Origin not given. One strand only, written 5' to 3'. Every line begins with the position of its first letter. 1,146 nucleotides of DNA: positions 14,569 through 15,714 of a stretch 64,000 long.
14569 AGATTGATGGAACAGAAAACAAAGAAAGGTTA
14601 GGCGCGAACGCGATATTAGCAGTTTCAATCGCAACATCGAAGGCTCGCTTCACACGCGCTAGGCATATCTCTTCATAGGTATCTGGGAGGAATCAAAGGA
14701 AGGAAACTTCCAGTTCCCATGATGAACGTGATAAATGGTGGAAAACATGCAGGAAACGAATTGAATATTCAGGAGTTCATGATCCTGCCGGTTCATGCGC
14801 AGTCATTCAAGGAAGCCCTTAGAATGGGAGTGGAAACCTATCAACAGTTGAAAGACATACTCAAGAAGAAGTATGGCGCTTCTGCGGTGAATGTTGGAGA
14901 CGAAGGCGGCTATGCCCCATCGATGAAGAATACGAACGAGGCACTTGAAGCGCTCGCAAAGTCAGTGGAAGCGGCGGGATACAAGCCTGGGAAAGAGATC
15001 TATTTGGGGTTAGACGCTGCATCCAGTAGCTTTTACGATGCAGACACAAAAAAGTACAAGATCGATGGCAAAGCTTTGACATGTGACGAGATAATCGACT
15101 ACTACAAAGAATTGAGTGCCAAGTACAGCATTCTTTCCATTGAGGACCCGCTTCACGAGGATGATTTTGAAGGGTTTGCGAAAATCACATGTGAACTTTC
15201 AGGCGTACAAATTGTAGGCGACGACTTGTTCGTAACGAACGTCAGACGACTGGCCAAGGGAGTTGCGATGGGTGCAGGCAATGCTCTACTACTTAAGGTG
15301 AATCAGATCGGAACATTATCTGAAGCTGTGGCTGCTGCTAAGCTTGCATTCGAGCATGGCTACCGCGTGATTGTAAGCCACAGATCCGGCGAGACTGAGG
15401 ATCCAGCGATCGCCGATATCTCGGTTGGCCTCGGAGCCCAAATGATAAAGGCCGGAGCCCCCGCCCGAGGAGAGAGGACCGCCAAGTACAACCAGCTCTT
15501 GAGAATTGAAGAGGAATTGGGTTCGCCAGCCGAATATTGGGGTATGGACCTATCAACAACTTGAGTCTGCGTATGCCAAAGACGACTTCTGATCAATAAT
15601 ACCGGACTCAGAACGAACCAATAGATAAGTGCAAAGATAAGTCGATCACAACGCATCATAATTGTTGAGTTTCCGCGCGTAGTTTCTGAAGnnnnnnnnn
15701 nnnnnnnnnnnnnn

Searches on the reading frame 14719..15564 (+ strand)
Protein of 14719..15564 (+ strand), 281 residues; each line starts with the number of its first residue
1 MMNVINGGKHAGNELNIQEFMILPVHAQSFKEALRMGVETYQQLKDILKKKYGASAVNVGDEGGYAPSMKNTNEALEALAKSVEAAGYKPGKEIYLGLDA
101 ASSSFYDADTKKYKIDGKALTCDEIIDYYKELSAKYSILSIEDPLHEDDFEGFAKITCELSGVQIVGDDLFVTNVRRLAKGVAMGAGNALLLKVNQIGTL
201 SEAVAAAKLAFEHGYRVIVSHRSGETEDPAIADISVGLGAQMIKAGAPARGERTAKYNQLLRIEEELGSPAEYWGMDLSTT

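Call 36: search_protein_families(library=pfam, proteins=[window:14719-15564:+], max_evalue=0.001)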
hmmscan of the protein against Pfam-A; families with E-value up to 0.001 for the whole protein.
window:14719-15564:+ (281 aa): 2 families
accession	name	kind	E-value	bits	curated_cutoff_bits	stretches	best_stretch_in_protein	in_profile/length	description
PF00113.28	Enolase_C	-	1.8e-118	395.6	21.5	1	1-278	8-292/296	Enolase, C-terminal TIM barrel domain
PF13378.12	MR_MLE_C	-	2.9e-10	40.7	29.4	1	115-221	55-154/219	Enolase C-terminal domain-like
